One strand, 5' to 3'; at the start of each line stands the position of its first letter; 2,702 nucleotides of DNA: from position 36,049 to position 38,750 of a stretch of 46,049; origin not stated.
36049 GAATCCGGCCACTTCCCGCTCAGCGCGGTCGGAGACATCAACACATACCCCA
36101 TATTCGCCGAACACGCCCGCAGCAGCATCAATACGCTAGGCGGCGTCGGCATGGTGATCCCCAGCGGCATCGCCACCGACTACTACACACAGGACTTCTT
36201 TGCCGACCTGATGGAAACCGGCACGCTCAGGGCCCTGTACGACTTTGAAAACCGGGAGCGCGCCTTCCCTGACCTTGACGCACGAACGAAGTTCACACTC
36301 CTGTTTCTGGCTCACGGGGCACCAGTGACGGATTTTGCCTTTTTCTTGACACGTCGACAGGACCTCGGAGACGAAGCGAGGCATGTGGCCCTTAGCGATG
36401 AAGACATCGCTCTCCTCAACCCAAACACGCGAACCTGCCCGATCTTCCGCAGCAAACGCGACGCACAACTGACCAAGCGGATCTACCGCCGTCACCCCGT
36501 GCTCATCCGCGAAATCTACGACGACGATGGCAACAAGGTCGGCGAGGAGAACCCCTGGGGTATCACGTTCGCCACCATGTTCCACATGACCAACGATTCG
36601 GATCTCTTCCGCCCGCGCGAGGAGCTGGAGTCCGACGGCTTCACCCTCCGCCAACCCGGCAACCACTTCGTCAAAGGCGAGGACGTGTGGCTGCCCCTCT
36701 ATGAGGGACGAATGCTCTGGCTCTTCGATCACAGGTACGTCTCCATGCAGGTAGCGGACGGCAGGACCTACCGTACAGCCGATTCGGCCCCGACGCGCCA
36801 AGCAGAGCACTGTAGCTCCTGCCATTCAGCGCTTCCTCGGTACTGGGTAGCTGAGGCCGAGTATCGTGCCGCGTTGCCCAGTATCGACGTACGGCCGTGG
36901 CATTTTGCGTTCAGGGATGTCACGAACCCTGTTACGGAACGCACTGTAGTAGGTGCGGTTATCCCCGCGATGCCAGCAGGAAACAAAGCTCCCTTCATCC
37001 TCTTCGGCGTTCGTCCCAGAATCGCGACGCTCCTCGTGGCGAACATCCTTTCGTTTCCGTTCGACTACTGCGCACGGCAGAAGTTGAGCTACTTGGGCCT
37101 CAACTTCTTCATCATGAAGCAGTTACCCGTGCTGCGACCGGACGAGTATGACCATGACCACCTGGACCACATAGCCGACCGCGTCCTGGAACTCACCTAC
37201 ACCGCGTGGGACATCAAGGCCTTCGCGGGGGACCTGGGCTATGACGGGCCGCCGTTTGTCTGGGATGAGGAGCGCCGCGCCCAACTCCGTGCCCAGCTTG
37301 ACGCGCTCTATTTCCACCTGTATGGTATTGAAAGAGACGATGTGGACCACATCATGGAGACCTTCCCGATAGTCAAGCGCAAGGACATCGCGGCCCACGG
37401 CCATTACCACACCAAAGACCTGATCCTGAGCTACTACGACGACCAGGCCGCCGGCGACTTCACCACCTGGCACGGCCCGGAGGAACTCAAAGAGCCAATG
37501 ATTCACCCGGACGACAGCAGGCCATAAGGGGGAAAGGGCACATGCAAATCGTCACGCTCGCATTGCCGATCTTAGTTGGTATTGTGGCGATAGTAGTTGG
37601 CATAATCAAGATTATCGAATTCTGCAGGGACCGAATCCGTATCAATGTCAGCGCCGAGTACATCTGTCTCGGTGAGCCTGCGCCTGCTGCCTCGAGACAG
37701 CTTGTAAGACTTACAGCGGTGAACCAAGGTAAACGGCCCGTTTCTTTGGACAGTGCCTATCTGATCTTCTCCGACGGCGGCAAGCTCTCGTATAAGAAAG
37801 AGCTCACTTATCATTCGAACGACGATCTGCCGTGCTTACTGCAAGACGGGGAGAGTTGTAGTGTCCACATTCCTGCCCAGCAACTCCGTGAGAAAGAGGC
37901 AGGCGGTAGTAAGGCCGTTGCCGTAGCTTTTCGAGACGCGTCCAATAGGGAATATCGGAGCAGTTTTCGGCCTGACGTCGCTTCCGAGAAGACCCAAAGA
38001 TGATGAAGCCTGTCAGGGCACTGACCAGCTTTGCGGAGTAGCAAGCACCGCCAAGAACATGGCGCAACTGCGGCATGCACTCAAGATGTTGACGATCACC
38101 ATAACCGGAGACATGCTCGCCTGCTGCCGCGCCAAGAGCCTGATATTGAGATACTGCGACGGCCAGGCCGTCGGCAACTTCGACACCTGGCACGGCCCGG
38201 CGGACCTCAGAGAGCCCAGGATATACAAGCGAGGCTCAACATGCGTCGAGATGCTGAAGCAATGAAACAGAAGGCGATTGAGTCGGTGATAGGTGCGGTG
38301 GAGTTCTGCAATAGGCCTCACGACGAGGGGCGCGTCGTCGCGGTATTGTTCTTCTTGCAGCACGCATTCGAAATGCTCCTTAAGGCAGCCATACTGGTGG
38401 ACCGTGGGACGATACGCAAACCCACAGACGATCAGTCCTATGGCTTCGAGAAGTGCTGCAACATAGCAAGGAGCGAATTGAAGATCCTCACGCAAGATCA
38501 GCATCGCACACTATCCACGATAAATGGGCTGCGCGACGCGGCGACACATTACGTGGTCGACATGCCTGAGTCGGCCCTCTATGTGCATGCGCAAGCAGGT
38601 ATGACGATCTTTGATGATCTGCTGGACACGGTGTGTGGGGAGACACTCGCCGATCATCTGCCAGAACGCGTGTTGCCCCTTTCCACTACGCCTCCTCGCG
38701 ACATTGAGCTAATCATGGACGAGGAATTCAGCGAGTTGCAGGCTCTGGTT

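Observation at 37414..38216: Duplicated methylase 3' end brackets a lower-GC cassette: footprint of module exchange inside the operon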

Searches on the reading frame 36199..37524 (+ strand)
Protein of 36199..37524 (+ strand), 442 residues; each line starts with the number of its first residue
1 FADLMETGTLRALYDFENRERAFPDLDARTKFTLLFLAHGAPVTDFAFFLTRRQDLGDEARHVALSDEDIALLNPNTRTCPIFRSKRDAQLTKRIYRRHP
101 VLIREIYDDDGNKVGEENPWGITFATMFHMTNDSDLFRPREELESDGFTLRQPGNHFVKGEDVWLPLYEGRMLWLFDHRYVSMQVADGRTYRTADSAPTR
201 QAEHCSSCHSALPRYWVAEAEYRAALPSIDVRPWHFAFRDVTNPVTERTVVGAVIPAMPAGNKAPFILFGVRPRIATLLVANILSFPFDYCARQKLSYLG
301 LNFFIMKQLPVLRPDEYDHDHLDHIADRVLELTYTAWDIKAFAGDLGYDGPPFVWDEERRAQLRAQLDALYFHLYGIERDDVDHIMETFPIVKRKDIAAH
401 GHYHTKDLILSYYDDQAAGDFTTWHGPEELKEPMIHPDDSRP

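Call 22: find_homologous_proteins(query=window:36199-37524:+)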
Query window:36199-37524:+ (442 aa): 2679 proteins with E <= 0.001 among 8000 candidates; the best 120 are listed.
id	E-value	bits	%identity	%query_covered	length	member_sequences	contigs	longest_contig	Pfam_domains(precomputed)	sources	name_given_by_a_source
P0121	2.8e-145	502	54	99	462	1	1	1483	-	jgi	-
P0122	2.1e-130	453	42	95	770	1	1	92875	-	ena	-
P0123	3.4e-123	430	53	94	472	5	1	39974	-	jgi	-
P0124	3.4e-120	420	48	95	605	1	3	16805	PF07669.18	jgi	-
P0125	5.0e-118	413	50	94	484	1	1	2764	-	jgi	jgi:hypothetical protein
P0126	5.5e-118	413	50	95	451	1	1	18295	-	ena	-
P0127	6.6e-118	412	49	96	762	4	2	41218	PF07669.18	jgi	jgi:hypothetical protein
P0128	9.1e-118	412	50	94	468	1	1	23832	-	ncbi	ncbi:MAG: SAM-dependent DNA methyltransferase, partial [Thermogemmatispora sp.]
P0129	9.9e-118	412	47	94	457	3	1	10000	PF07669.18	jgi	-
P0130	2.2e-116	407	51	94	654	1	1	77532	PF07669.18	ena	-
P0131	2.1e-115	404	48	100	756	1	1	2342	PF07669.18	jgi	jgi:hypothetical protein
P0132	2.3e-115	404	49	94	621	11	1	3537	PF04326.20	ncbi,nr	ncbi:MAG TPA: ATP-binding protein, partial [Methanoculleus thermophilus]|nr:ATP-binding protein [Met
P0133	1.4e-114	401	48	100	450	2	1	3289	-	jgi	jgi:hypothetical protein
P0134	5.9e-114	399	48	91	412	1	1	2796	-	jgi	jgi:hypothetical protein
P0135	7.5e-114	399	48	94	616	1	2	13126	PF07669.18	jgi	-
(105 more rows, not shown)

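Call 24: find_related_loci(query=A2, collection=metagenome_contigs, flank=10000)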
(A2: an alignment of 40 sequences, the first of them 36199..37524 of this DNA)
Query A2 (442 aa) in metagenome_contigs; peptide patterns used: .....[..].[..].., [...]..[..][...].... (x = any residue, [..] = any of these).
600 stretches matched a pattern (row limit reached: there are more); 583 encode a relative of the query (tblastn E <= 1e-3); the best 80 are kept; 80 distinct loci.
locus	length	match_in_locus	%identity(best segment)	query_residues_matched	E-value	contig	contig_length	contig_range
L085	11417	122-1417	49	1-417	2e-127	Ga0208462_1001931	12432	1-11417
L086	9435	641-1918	48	1-421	9e-121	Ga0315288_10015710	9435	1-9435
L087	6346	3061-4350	49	1-424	2e-119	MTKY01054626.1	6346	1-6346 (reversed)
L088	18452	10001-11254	51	1-422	2e-119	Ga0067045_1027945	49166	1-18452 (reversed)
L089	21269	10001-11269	48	1-422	1e-118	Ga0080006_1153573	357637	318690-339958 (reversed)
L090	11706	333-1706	45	1-414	1e-117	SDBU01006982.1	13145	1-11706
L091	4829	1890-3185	47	1-417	3e-118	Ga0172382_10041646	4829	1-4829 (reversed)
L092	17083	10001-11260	49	1-420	3e-117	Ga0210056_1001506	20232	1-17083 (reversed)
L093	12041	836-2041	49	1-417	2e-116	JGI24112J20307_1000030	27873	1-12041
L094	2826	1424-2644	50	1-415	4e-121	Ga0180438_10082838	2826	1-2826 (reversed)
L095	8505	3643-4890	48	1-415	8e-116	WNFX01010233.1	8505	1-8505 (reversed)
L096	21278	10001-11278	45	1-414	5e-116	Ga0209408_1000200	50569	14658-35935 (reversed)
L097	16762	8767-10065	49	1-422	2e-115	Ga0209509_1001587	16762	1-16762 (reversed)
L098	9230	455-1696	49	1-417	8e-115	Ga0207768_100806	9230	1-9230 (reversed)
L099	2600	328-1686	46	1-418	1e-119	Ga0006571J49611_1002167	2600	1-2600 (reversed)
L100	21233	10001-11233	50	1-417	1e-114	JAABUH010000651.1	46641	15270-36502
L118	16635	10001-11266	46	1-418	3e-108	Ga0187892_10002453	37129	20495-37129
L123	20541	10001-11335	42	1-414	1e-104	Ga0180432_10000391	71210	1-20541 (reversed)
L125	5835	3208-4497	44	1-425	5e-105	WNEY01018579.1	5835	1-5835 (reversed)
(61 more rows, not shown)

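Call 30: search_protein_families(library=pfam, proteins=[L090:1745-2920:+, L090:2917-3459:+, L090:3563-4108:+, L090:4197-5852:+, L090:5849-8626:+, L090:8846-10768:+, L093:2320-2547:+, L093:2544-2894:+, L093:3228-3521:+, L093:3514-3774:+], max_evalue=0.01)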
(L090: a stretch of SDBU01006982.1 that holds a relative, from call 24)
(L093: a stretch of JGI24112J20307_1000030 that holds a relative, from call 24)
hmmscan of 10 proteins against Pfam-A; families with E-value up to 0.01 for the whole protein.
L090:1745-2920:+ (391 aa): 3 families
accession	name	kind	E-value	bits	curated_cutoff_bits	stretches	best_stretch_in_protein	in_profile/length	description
PF06114.19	Peptidase_M78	-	2.2e-21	76.3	22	1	164-290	3-122/123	IrrE N-terminal-like domain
PF01381.28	HTH_3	-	5.8e-06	26.7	23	1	12-66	1-55/55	Helix-turn-helix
PF13560.12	HTH_31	-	2.9e-05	24.7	27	1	8-60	2-55/64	Helix-turn-helix domain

L090:2917-3459:+ (180 aa): 0 families

L090:3563-4108:+ (181 aa): 0 families

L090:4197-5852:+ (551 aa): 0 families

L090:5849-8626:+ (925 aa): 0 families

L090:8846-10768:+ (640 aa): 6 families
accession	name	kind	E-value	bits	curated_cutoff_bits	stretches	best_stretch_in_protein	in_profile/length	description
PF00580.27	UvrD-helicase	-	5.2e-45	154.7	23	1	9-267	1-271/271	UvrD/REP helicase N-terminal domain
PF13361.12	UvrD_C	-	2.2e-29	103.4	25.6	1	273-597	2-349/350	UvrD-like helicase C-terminal domain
PF13245.12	AAA_19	-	1.5e-14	54.7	25.1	1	23-252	13-134/134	AAA domain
PF13538.12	UvrD_C_2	-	9e-09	35.5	27.4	1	540-593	4-51/52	UvrD-like helicase C-terminal domain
PF13604.12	AAA_30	-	2.2e-05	24.7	27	1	9-74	2-67/191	AAA domain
PF01443.25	Viral_helicase1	-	0.0014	18.9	21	0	528-593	167-226/228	Viral superfamily 1 RNA helicase core domain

L093:2320-2547:+ (75 aa): 1 family
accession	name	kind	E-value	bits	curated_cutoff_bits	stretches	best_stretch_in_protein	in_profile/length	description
PF10047.15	DUF2281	-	1.2e-06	29.5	26.5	1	7-37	2-29/64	Protein of unknown function (DUF2281)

L093:2544-2894:+ (116 aa): 1 family
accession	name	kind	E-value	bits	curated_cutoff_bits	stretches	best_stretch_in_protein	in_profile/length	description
PF02452.23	PemK_toxin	-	4.8e-10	40.1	23.1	1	4-111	2-108/109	PemK-like, MazF-like toxin of type II toxin-antitoxin system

L093:3228-3521:+ (97 aa): 1 family
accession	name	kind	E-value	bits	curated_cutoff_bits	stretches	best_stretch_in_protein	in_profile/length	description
PF10387.14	DUF2442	-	1.5e-09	38.3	23.9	1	8-75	2-67/72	Protein of unknown function (DUF2442)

L093:3514-3774:+ (86 aa): 1 family
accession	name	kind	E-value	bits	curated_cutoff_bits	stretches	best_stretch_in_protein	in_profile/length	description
PF13711.11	DUF4160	-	6.2e-23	81.2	23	1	9-70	1-64/65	Domain of unknown function (DUF4160)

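Call 31: search_protein_families(library=pfam, proteins=[L095:5029-7104:+, L095:7150-7719:-, L118:11631-16178:+, L123:11363-11689:+, L123:11863-12318:+, L123:12246-12743:+, L123:12694-16635:+, L123:16647-17219:+, L123:17444-17962:+, L125:5142-5603:+], max_evalue=0.01)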
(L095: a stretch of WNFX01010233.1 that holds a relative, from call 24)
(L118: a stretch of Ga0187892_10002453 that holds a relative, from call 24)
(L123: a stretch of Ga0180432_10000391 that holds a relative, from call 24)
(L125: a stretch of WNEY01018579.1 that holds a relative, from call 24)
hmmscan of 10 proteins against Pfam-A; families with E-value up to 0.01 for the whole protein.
L095:5029-7104:+ (691 aa): 6 families
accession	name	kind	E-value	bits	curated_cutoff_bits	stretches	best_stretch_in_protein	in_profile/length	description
PF05066.19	HARE-HTH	-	1.3e-07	32.3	25.9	1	280-338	7-69/71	HB1, ASXL, restriction endonuclease HTH domain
PF07728.20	AAA_5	-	8e-06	26.3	22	1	393-502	2-95/139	AAA domain (dynein-related subfamily)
PF04411.18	PDDEXK_7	-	7.7e-05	23.3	22.1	1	623-656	126-162/164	PD-(D/E)XK nuclease superfamily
PF13401.12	AAA_22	-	0.00054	20.7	27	1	389-481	4-93/130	AAA domain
PF20720.3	nSTAND3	-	0.0021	18.2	27.2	1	380-413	7-40/155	Novel STAND NTPase 3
PF13191.12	AAA_16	-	0.0097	16.8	32.6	0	389-445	22-66/167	AAA ATPase domain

L095:7150-7719:- (189 aa): 0 families

L118:11631-16178:+ (1515 aa): 2 families
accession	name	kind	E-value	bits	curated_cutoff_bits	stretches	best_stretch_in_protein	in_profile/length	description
PF13620.12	CarboxypepD_reg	-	4.5e-11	43.4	32.3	1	547-624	2-74/82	Carboxypeptidase regulatory-like domain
PF07676.18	PD40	-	7.1e-11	42.2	20.9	0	47-71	13-31/38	WD40-like Beta Propeller Repeat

L123:11363-11689:+ (108 aa): 0 families

L123:11863-12318:+ (151 aa): 1 family
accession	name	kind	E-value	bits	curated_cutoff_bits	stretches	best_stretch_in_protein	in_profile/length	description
PF13451.12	zf_Tbcl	-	8.2e-07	29.3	24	1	10-48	5-44/48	Probable treble clef domain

L123:12246-12743:+ (165 aa): 0 families

L123:12694-16635:+ (1313 aa): 6 families
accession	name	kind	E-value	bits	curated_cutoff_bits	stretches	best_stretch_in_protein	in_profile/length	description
PF12770.12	CHAT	-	1.7e-40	139.7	24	1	1057-1306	10-288/289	CHAT domain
PF17874.7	TPR_MalT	-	3.7e-08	33.5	45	1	556-690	64-190/336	MalT-like TPR region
PF13424.12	TPR_12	-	5.7e-08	33.3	30.1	1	709-757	6-56/77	Tetratricopeptide repeat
PF07719.23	TPR_2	-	0.00029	21.2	27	0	708-732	3-27/34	Tetratricopeptide repeat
PF12773.13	DZR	-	0.00054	20.5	27.3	1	18-65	1-45/45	Double zinc ribbon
PF09976.15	TPR_21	-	0.0015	18.8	25.5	0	568-661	108-191/193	Tetratricopeptide repeat-like domain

L123:16647-17219:+ (190 aa): 0 families

L123:17444-17962:+ (172 aa): 1 family
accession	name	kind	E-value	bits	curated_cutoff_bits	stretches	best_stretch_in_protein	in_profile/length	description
PF13366.12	PDDEXK_3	-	1.7e-33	115.9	22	1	26-138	2-116/117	PD-(D/E)XK nuclease superfamily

L125:5142-5603:+ (153 aa): 0 families

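Call 36: search_protein_families(library=phrogs, proteins=[L125:5142-5603:+, L123:11363-11689:+], max_evalue=0.1)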
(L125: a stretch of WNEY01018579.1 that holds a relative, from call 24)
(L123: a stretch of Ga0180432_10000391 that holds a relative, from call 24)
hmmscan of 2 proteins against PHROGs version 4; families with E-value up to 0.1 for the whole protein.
L125:5142-5603:+ (153 aa): 1 family
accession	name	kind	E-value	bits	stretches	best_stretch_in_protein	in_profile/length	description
phrog_6804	-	unknown function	0.00066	20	1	39-90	16-67/275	-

L123:11363-11689:+ (108 aa): 0 families

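Call 52: search_protein_families(library=pfam, proteins=[L100:11893-14598:-, L100:14907-15788:-], max_evalue=0.001)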
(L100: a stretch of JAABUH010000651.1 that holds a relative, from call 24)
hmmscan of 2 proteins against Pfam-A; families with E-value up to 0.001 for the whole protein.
L100:11893-14598:- (901 aa): 7 families
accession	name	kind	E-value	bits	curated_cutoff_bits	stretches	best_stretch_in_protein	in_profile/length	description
PF02463.25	SMC_N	-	2.5e-16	60.2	40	1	151-740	1-205/220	RecF/RecN/SMC N terminal domain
PF13304.12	AAA_21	-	2.7e-11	44.5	27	1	655-735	223-301/304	AAA domain, putative AbiEii toxin, Type IV TA system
PF13476.12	AAA_23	-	8.1e-11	43.4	27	1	154-244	1-78/201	AAA domain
PF13175.12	AAA_15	-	5e-07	30.1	32.1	1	152-234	3-82/374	AAA ATPase domain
PF13166.12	AAA_13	-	6.4e-05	22.3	36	0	665-733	495-570/713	AAA domain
PF13555.12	AAA_29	-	0.00011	22.3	27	1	176-203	23-50/61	P-loop containing region of AAA domain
PF13514.12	AAA_27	-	0.00051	20.1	22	0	168-205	18-56/206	AAA domain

L100:14907-15788:- (293 aa): 2 families
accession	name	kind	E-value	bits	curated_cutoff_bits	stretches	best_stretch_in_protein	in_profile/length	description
PF04255.20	DUF433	-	9.2e-07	29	23.6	1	233-284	1-55/56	Protein of unknown function (DUF433)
PF21321.3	HTH_66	-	2.1e-06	28.4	24.3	1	75-149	1-83/83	Putative DNA-binding HTH domain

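Call 53: search_dna_similar(query=window:36199-37524:+, collection=plasmids, mode=protein, max_rows=30)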
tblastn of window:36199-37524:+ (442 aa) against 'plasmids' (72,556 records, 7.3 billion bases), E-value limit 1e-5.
Records with a match: 103; places in all: 106; records where one place covers at least 80% of the query: 84.
Best place of each record, by identity: <60% 103.
By first word of the organism name: Deinococcus 16; Thermus 11; Planktothrix 6; Nostoc 5; Sinorhizobium 4; Natrinema 3; Chroococcidiopsis 3; Rhodococcus 3; Acinetobacter 3; Synechocystis 3; and 39 more.
By predicted mobility (MOB-suite, as given by PLSDB): non-mobilizable 61; mobilizable 24; conjugative 18.
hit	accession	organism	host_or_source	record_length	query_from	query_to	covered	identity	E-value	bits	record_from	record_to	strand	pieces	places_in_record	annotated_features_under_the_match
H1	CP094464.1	Deinococcus radiodurans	prokaryote,soil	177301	1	418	94%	45.7%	1e-46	341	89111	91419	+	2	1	IS630-like element ISDra3 family transposase | class I SAM-dependent DNA methyltransferase | hypothetical protein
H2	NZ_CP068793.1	Deinococcus radiodurans R1 = ATCC 13939 = DSM 20539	cell culture,Orsay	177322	1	418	94%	45.7%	1e-46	341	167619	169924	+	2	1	class I SAM-dependent DNA methyltransferase | hypothetical protein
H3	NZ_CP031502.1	Deinococcus radiodurans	Single cell,Irradiated ground pork and ...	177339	1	418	94%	45.7%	1e-46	341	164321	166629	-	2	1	IS630-like element ISDra3 family transposase | class I SAM-dependent DNA methyltransferase | hypothetical protein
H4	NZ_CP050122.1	Deinococcus radiodurans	whole organism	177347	1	418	94%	45.7%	1e-46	341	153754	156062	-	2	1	IS630-like element ISDra3 family transposase | class I SAM-dependent DNA methyltransferase | hypothetical protein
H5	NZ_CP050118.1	Deinococcus radiodurans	whole organism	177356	1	418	94%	45.7%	1e-46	341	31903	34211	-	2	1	IS630-like element ISDra3 family transposase | class I SAM-dependent DNA methyltransferase | hypothetical protein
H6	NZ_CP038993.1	Deinococcus radiodurans R1 = ATCC 13939 = DSM 20539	cell culture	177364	1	418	94%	45.7%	1e-46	341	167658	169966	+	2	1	IS630-like element ISDra3 family transposase | class I SAM-dependent DNA methyltransferase | hypothetical protein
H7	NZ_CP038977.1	Deinococcus radiodurans R1 = ATCC 13939 = DSM 20539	cell culture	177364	1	418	94%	45.7%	1e-46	341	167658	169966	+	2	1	IS630-like element ISDra3 family transposase | class I SAM-dependent DNA methyltransferase | hypothetical protein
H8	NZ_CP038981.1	Deinococcus radiodurans R1 = ATCC 13939 = DSM 20539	cell culture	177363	1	418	94%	45.7%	1e-46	341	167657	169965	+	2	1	IS630-like element ISDra3 family transposase | class I SAM-dependent DNA methyltransferase | hypothetical protein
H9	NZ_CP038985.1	Deinococcus radiodurans R1 = ATCC 13939 = DSM 20539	cell culture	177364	1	418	94%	45.7%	1e-46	341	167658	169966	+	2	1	IS630-like element ISDra3 family transposase | class I SAM-dependent DNA methyltransferase | hypothetical protein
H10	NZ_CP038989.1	Deinococcus radiodurans R1 = ATCC 13939 = DSM 20539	cell culture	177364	1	418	94%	45.7%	1e-46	341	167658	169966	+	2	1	IS630-like element ISDra3 family transposase | class I SAM-dependent DNA methyltransferase | hypothetical protein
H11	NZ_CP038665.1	Deinococcus radiodurans R1 = ATCC 13939 = DSM 20539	cell culture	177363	1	418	94%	45.7%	1e-46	341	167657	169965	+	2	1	IS630-like element ISDra3 family transposase | class I SAM-dependent DNA methyltransferase | hypothetical protein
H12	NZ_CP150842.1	Deinococcus radiodurans R1 = ATCC 13939 = DSM 20539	Single cell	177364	1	418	94%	45.7%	1e-46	341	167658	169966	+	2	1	IS630-like element ISDra3 family transposase | class I SAM-dependent DNA methyltransferase | hypothetical protein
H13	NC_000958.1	Deinococcus radiodurans R1 = ATCC 13939 = DSM 20539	-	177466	1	418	94%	45.7%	1e-46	341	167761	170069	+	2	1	IS630-like element ISDra3 family transposase | class I SAM-dependent DNA methyltransferase | hypothetical protein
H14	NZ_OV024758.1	Deinococcus radiodurans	-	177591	1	418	94%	45.7%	1e-46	341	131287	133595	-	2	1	IS630-like element ISDra3 family transposase | class I SAM-dependent DNA methyltransferase | hypothetical protein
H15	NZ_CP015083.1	Deinococcus radiodurans R1 = ATCC 13939 = DSM 20539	single cell,Irradiated ground pork and ...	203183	1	418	94%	45.7%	1e-46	341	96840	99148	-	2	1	IS630-like element ISDra3 family transposase | class I SAM-dependent DNA methyltransferase | hypothetical protein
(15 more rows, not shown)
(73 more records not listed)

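Call 57: find_encoding_contigs(protein=P0122, flank=10000, max_places=2)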
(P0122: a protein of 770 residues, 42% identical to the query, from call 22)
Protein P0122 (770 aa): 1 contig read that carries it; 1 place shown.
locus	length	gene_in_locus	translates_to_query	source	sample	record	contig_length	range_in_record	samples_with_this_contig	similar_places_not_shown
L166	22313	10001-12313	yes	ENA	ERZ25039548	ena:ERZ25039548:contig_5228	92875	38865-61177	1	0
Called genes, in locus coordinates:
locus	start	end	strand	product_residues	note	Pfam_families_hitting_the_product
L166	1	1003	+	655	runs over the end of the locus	PF00270:DEAD (weak)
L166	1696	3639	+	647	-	PF09369:MZB, PF18741:MTES_1575 (weak)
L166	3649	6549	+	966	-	PF00176:SNF2-rel_dom (weak), PF00270:DEAD, PF04851:ResIII (weak), PF00271:Helicase_C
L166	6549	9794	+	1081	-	PF02384:N6_Mtase (weak), PF20473:MmeI_Mtase, PF07669:Eco57I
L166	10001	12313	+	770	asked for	-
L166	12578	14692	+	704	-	-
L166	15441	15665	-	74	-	PF19827:DUF6308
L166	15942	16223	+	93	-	-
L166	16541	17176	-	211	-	PF00583:Acetyltransf_1, PF13673:Acetyltransf_10, PF08445:FR47 (faint), PF13508:Acetyltransf_7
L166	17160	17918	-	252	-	PF00814:TsaD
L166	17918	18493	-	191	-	PF02367:TsaE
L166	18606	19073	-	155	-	PF02021:UPF0102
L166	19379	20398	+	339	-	PF00005:ABC_tran, PF13304:AAA_21 (weak)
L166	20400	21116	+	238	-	PF00528:BPD_transp_1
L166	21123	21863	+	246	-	PF00528:BPD_transp_1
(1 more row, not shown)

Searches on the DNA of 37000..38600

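Call 47: search_rna_families(source=window, start=37000, end=38600, threshold=evalue, max_evalue=1)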
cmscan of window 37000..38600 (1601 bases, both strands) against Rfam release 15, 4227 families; matches with E-value up to 1: 1.
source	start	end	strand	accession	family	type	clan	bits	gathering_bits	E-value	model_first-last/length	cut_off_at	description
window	38366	38489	-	RF02893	RpsF_leader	Cis-reg; leader;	-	18.9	37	0.65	1-85/85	no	RpsF leader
